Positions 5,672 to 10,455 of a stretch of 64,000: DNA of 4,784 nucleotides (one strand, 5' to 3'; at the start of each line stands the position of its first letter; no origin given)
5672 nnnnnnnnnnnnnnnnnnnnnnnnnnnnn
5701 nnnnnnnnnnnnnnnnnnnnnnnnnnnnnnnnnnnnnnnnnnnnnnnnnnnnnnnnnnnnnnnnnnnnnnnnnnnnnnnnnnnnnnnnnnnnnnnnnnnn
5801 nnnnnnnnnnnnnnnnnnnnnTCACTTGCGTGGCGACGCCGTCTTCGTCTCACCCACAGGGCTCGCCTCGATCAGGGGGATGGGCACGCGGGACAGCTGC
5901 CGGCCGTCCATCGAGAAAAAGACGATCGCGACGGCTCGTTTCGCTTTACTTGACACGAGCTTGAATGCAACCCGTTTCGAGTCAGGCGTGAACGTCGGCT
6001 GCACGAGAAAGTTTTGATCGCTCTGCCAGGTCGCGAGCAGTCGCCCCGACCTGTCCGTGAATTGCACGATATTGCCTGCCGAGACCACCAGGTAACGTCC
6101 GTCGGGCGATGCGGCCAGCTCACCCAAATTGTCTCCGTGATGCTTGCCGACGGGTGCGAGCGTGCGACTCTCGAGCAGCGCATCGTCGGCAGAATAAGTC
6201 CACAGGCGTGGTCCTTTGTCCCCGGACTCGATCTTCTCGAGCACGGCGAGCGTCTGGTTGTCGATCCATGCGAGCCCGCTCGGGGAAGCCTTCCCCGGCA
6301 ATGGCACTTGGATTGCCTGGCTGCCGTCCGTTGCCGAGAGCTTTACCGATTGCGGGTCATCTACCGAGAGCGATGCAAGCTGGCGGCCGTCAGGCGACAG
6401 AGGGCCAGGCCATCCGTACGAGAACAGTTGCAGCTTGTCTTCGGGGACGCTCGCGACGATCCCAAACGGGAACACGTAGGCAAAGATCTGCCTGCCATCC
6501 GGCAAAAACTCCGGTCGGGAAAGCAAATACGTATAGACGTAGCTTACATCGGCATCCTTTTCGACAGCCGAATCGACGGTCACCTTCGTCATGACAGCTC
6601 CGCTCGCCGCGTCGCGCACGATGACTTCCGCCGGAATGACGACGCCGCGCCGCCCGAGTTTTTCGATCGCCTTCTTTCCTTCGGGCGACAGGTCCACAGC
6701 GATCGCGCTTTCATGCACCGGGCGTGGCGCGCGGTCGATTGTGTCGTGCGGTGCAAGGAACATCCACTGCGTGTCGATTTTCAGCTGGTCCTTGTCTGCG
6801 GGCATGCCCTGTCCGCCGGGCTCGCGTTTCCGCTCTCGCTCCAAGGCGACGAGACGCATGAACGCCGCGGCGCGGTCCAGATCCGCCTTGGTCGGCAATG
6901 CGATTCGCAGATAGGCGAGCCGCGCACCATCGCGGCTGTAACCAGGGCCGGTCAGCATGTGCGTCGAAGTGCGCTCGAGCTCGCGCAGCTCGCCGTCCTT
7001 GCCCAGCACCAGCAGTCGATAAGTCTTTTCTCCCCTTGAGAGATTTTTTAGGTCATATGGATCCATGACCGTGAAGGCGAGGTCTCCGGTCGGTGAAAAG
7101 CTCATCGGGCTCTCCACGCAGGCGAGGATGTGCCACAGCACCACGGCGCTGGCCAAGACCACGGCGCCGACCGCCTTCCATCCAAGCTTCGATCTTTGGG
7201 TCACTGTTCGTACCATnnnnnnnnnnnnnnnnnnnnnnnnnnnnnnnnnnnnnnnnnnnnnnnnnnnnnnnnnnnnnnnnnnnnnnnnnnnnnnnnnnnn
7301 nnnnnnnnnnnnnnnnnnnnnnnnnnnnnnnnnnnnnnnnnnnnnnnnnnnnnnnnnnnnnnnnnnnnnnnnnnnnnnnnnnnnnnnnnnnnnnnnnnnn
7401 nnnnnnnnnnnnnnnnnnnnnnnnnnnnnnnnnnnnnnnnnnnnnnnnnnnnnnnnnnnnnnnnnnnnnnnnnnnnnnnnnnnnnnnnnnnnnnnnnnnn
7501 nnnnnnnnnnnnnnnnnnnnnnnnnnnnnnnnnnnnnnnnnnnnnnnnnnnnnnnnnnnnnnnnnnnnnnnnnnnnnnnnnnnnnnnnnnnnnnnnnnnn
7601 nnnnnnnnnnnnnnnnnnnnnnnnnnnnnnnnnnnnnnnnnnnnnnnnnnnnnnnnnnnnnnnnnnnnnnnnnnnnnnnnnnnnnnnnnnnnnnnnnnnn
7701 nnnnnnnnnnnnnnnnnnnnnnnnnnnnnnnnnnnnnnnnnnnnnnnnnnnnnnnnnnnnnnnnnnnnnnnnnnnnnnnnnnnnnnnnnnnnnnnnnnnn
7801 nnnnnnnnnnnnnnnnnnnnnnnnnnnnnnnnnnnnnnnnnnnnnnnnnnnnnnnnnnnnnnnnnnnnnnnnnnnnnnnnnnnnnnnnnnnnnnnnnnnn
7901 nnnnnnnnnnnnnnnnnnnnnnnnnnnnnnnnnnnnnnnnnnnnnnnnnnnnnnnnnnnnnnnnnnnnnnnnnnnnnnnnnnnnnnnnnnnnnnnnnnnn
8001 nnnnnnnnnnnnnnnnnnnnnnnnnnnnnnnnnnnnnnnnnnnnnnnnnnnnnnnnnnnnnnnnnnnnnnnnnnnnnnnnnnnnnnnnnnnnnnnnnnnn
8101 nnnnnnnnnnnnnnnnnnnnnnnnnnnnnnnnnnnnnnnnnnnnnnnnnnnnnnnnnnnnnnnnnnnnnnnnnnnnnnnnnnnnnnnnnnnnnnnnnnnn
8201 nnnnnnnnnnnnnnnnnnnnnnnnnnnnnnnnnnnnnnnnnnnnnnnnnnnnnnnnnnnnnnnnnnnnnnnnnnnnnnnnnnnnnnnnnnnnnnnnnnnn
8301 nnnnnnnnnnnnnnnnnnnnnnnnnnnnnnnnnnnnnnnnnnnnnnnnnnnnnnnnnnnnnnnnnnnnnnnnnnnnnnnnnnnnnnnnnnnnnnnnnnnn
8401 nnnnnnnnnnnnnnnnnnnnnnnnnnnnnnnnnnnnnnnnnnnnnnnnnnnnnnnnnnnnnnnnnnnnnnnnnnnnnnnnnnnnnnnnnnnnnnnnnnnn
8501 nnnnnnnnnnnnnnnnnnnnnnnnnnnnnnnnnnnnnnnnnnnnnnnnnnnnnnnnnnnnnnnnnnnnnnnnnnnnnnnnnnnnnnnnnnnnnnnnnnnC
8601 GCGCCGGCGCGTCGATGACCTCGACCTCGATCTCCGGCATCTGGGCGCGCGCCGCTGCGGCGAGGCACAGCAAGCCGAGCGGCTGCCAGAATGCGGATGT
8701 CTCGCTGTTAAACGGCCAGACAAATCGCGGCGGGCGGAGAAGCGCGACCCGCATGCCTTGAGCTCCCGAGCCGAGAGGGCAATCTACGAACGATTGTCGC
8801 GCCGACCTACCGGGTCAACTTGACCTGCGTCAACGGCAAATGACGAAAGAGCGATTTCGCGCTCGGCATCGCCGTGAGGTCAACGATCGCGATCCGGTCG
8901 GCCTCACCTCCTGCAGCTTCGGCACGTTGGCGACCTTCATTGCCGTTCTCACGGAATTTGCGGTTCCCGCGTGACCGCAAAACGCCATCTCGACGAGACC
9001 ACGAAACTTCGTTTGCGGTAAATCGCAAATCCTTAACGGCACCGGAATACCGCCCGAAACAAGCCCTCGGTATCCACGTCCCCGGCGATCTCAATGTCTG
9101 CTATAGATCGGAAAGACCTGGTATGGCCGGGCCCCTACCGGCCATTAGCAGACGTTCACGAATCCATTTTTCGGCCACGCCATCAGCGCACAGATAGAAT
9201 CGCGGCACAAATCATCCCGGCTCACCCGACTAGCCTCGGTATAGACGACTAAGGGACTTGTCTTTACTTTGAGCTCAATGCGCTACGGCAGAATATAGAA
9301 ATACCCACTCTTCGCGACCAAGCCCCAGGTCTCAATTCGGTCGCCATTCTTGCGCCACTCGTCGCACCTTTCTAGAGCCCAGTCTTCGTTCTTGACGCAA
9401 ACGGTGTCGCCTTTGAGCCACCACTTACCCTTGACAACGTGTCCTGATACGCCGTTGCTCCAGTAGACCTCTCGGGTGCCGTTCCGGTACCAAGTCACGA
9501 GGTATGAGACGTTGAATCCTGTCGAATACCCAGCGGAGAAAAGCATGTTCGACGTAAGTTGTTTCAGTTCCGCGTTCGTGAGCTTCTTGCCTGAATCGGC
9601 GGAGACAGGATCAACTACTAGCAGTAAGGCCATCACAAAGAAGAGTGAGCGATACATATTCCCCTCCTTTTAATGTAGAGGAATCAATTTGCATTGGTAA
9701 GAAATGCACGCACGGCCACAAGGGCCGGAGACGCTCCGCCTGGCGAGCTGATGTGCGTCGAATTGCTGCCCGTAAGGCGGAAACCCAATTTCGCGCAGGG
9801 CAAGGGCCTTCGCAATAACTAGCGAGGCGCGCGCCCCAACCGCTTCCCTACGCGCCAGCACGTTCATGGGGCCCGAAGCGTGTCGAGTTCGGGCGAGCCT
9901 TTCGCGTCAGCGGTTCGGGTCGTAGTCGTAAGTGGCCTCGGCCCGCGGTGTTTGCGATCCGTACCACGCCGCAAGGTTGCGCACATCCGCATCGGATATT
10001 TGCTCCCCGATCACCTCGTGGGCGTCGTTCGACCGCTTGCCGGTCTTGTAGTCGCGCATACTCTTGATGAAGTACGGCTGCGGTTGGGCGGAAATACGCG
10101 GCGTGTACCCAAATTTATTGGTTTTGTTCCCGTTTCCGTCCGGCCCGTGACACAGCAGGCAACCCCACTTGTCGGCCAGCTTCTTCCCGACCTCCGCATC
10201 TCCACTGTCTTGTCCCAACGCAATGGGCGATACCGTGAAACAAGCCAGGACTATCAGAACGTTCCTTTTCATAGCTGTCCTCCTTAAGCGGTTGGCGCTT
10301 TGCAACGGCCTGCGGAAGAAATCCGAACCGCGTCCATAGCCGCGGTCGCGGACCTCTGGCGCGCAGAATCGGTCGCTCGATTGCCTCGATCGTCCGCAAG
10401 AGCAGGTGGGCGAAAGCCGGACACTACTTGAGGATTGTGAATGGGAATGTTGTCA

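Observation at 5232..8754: Translationally coupled trio: B12-binding radical SAM enzyme, membrane-anchored PD40 beta-propeller, DUF2085 membrane protein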

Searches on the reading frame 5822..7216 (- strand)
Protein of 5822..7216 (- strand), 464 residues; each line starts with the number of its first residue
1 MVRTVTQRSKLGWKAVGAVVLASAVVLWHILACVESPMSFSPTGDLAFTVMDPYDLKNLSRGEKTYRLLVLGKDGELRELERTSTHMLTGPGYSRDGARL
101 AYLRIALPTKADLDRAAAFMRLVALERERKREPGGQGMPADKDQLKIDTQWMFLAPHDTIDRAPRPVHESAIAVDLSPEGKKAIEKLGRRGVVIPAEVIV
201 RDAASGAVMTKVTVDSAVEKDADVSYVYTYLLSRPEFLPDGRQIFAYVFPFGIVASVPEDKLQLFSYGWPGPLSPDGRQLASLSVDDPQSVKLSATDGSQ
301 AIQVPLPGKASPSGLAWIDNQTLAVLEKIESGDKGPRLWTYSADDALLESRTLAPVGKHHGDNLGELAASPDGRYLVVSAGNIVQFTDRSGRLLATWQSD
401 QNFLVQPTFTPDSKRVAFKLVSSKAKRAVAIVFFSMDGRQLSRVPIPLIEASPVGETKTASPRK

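Call 6: search_protein_families(library=pfam, proteins=[window:5822-7216:-], max_evalue=0.1)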
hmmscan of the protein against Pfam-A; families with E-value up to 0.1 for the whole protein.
window:5822-7216:- (464 aa): 2 families
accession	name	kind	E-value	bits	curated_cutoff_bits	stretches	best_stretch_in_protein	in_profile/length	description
PF07676.18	PD40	-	3e-05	24.3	20.9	0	407-418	14-25/38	WD40-like Beta Propeller Repeat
PF25174.1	Beta-prop_THOC3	-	0.0016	17.9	305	1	274-418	11-146/272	THOC3 beta-propeller domain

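Call 7: search_protein_families(library=ncbifam, proteins=[window:5822-7216:-], max_evalue=0.1)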
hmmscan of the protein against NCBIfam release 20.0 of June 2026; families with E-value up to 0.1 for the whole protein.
window:5822-7216:- (464 aa): 1 family
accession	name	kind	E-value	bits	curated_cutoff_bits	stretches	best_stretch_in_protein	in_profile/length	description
TIGR02800.1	propeller_TolB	equivalog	0.036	13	343.15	0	399-442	232-272/418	Tol-Pal system beta propeller repeat protein TolB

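Call 30: find_homologous_proteins(query=window:5822-7216:-, max_evalue=0.001)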
Query window:5822-7216:- (464 aa): 50 proteins with E <= 0.001 among 8000 candidates.
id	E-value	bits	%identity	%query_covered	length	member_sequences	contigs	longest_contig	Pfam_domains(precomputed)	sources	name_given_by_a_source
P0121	0.0e+0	1030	100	100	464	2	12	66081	-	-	-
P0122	1.3e-227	774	76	100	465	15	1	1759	PF07676.19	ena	-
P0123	8.2e-195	666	74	89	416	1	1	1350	PF07676.19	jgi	-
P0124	2.0e-164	566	59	96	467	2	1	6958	PF07676.19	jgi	-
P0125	1.2e-163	563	59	97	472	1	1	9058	PF07676.19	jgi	-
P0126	1.7e-87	312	42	96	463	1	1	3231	PF07676.19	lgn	-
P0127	3.1e-87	311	42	96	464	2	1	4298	PF07676.19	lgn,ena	-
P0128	8.2e-80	287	38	97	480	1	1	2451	PF07676.19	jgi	-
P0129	2.9e-78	282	41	93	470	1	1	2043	PF07676.19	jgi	jgi:hypothetical protein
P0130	3.2e-78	282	38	96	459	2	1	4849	PF26549.1,PF26550.2,PF07676.19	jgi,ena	-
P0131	1.2e-76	276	39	98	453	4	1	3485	-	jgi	-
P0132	1.8e-76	276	41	96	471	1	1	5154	PF07676.19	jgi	jgi:hypothetical protein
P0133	1.1e-75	273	38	96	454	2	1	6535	PF07676.19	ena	-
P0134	3.1e-74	269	39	94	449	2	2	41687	PF23381.2,PF07676.19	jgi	jgi:hypothetical protein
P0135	4.7e-73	265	43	88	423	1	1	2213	PF07676.19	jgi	jgi:hypothetical protein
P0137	3.1e-71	259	36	97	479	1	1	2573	PF26550.2,PF07676.19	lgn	-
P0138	1.8e-66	243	37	97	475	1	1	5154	PF23381.2,PF07676.19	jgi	jgi:hypothetical protein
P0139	9.6e-66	241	38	95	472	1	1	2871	PF07676.19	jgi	jgi:hypothetical protein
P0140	3.8e-65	239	38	94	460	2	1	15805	PF23381.2,PF07676.19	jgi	jgi:hypothetical protein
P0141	7.7e-65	238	37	97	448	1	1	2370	PF07676.19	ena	-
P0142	1.1e-64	237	38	97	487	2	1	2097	PF26550.2,PF07676.19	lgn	-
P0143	4.4e-64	235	37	96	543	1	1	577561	PF26549.1,PF26550.2,PF07676.19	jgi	jgi:Tol biopolymer transport system component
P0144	2.9e-63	232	36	96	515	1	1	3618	PF07676.19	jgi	jgi:hypothetical protein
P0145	5.7e-63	231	38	95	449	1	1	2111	PF25174.2,PF23381.2,PF07676.19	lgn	-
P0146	1.1e-62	230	37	95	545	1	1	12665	PF26549.1,PF26550.2,PF07676.19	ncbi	-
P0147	1.2e-62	230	35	97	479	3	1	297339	PF07676.19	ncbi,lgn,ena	-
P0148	6.7e-62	228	36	96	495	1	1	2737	PF26549.1,PF07676.19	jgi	-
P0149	3.6e-61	225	37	97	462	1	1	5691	PF07676.19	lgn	-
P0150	5.4e-61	225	36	97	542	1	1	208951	PF26549.1,PF07676.19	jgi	jgi:dipeptidyl aminopeptidase/acylaminoacyl peptidase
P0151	6.0e-59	218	35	98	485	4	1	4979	PF10647.16,PF26549.1,PF07676.19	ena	-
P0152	1.6e-58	217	36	96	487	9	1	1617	PF10647.16,PF26549.1,PF07676.19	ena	-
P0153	1.0e-57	214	36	96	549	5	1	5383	PF26549.1,PF07676.19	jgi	-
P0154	8.1e-56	208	34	96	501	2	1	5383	PF26549.1,PF07676.19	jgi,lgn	-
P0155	3.7e-55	206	35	96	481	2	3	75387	PF10647.16,PF26549.1,PF07676.19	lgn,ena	-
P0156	1.2e-54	204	35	95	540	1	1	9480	PF26550.2,PF07676.19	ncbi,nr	ncbi:MAG: hypothetical protein MUP47_01780 [Phycisphaerae bacterium]|nr:hypothetical protein [Phycis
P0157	3.8e-54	202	35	97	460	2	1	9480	PF26549.1,PF07676.19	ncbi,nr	ncbi:MAG: hypothetical protein MUP47_01785 [Phycisphaerae bacterium]|nr:hypothetical protein [Phycis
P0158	4.6e-54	202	34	94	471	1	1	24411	PF26549.1,PF07676.19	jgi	jgi:hypothetical protein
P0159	9.8e-54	201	34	95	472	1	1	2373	PF26549.1,PF26550.2,PF07676.19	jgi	jgi:hypothetical protein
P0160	8.1e-53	198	34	95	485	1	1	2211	PF07676.19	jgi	jgi:hypothetical protein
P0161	6.2e-51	192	33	94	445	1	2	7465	PF07676.19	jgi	-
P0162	3.0e-50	189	33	96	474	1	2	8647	PF07676.19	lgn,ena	-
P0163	4.1e-48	182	34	96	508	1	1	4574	PF26549.1,PF07676.19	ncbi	-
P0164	1.2e-47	181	33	99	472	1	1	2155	PF07676.19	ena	-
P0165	1.2e-46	178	32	98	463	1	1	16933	PF07676.19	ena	-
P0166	1.9e-46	177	33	86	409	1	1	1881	PF07676.19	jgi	jgi:dipeptidyl aminopeptidase/acylaminoacyl peptidase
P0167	2.4e-42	163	31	91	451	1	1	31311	PF26549.1,PF26550.2,PF07676.19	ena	-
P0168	5.2e-41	159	33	89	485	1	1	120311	PF07676.19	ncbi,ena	-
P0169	1.7e-25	108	29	97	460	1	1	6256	PF26549.1,PF07676.19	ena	-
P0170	1.6e-5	42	33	34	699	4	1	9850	PF25174.2,PF26549.1,PF00930.28,PF26550.2,PF02897.22,PF07676.19,PF13174.13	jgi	jgi:Tol biopolymer transport system component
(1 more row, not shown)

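Call 52: predict_structure(alignment_id=A1)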
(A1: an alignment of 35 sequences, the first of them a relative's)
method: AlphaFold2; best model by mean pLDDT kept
length: 464 residues; sequences in the alignment: 35
mean_pLDDT: 86.4   pTM: 0.85
mean pLDDT of the five models: 86.4, 83.3, 83.2, 83.0, 81.9
residues with pLDDT >= 90: 302; 70-90: 95; 50-70: 35; < 50: 32
segments of 3 or more residues with pLDDT < 50: 1-10, 22-29, 453-464
pLDDT, mean of each block of 10 residues (from residue 1): 44 54 49 80 98 87 95 96 96 97 96 93 88 59 66 91 89 81 86 96 97 89 88 94 93 92 91 94 90 89 92 95 93 87 96 80 85 97 94 95 95 98 92 98 92 47 37
secondary structure, 60 per line:
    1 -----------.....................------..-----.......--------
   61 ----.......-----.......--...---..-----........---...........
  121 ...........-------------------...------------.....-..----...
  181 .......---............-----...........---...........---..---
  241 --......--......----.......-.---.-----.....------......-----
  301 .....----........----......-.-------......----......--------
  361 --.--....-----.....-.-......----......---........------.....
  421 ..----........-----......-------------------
elements in order: H12-32 E46-52 E65-71 E77-83 E86-88 E99-106 H110-131 E151-153 H167-170 H178-187 E191-202 E208-218 H222-232 E243-248 E251-256 E261-267 E279-283 E290-295 E301-305 E310-317 E322-327 E337-342 E347-352 E366-369 E375-379 E383-388 E393-398 E402-409 E416-422 E427-434 E440-445

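Call 59: fold_search(model_id=the predicted structure, library=pdb)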
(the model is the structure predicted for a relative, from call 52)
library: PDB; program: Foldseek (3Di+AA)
matches with E <= 10: 1357; with E <= 0.001: 818
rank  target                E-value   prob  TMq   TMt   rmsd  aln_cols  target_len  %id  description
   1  2ymu_A                6.3e-12  1.00  0.29  0.23  19.9       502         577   18  Structure of a highly repetitive propeller structure (released 2012-10-17)
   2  7bie_A                4.5e-11  1.00  0.49  0.75   5.0       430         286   17  Crystal structure of nvWrap-T, a 7-bladed symmetric propeller (released 2021-09-22)
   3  7big_A                9.9e-11  1.00  0.47  0.73   4.9       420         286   17  Crystal structure of v13WRAP-T, a 7-bladed designer protein (released 2021-09-22)
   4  6rtd_B                1.1e-10  1.00  0.44  0.43   7.1       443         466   11  Dihydro-heme d1 dehydrogenase NirN in complex with DHE (released 2019-06-19)
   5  2ivz_D                1.5e-10  1.00  0.34  0.40  14.4       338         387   15  Structure of TolB in complex with a peptide of the colicin E9 T- domain (released 2006-08-16)
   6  6rtd_A                2.0e-10  1.00  0.44  0.43   7.1       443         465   11  Dihydro-heme d1 dehydrogenase NirN in complex with DHE (released 2019-06-19)
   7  7bif_A                6.3e-10  1.00  0.39  0.60   7.9       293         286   21  Crystal structure of v22WRAP-T, a 7-bladed designer protein (released 2021-09-22)
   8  9bln_U                6.7e-10  1.00  0.33  0.29  12.4       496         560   11  The structure of human Pdcd4 bound to the 40S-eIF4A-eIF3-eIF1 complex (released 2024-09-04)
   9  5yzv_B                9.7e-10  1.00  0.37  0.56  10.3       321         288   18  Biophysical and structural characterization of the thermostable WD40 domain of a prokaryotic protein, Thermomonospora  (released 2018-10-03)
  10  7bid                  1.1e-09  1.00  0.38  0.59   8.4       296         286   21  Crystal structure of v31WRAP-T, a 7-bladed designer protein (released 2021-09-22)
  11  2ivz_C                1.4e-09  1.00  0.35  0.40  12.7       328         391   15  Structure of TolB in complex with a peptide of the colicin E9 T- domain (released 2006-08-16)
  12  1nr0                  1.5e-09  1.00  0.32  0.25  21.3       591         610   10  Two Seven-Bladed Beta-Propeller Domains Revealed By The Structure Of A C. elegans Homologue Of Yeast Actin Interacting P (released 2003-07-01)
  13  1r5m                  1.9e-09  1.00  0.37  0.46  11.5       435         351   14  Crystal Structure Of The C-Terminal WD40 Domain Of Sif2 (released 2005-03-01)
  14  9a2l_MODEL_1_A        2.1e-09  1.00  0.32  0.35  13.2       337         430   13  Model of E. coli TolB by in-cell photo-crosslinking MS and deep learning (released 2023-02-24)
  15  4jml_A                2.3e-09  1.00  0.35  0.40  12.9       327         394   15  Crystal structure of the TolB(P201C)-ColicinE9 TBE peptide(A33C) complex. (released 2013-07-17)
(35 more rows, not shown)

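Call 79: search_protein_families(library=padloc, proteins=[window:5822-7216:-], max_evalue=0.01)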
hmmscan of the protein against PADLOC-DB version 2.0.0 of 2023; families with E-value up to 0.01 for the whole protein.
window:5822-7216:- (464 aa): 0 families

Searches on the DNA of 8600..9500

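Call 70: search_rna_families(source=window, start=8600, end=9500, threshold=evalue, max_evalue=1)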
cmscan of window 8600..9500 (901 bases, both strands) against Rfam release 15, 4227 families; matches with E-value up to 1: 0.
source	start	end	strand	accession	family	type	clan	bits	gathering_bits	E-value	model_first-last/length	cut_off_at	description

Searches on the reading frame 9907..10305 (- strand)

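Call 12: search_protein_families(library=pfam, proteins=[window:9907-10305:-], max_evalue=0.01)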
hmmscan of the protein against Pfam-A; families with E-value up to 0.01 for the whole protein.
window:9907-10305:- (132 aa): 2 families
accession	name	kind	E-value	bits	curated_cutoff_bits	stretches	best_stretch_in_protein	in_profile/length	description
PF00034.26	Cytochrom_C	-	8.4e-05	24.3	21.3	1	38-114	2-85/90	Cytochrome c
PF13442.11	Cytochrome_CBB3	-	0.00035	21.3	27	1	36-114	2-67/68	Cytochrome C oxidase, cbb3-type, subunit III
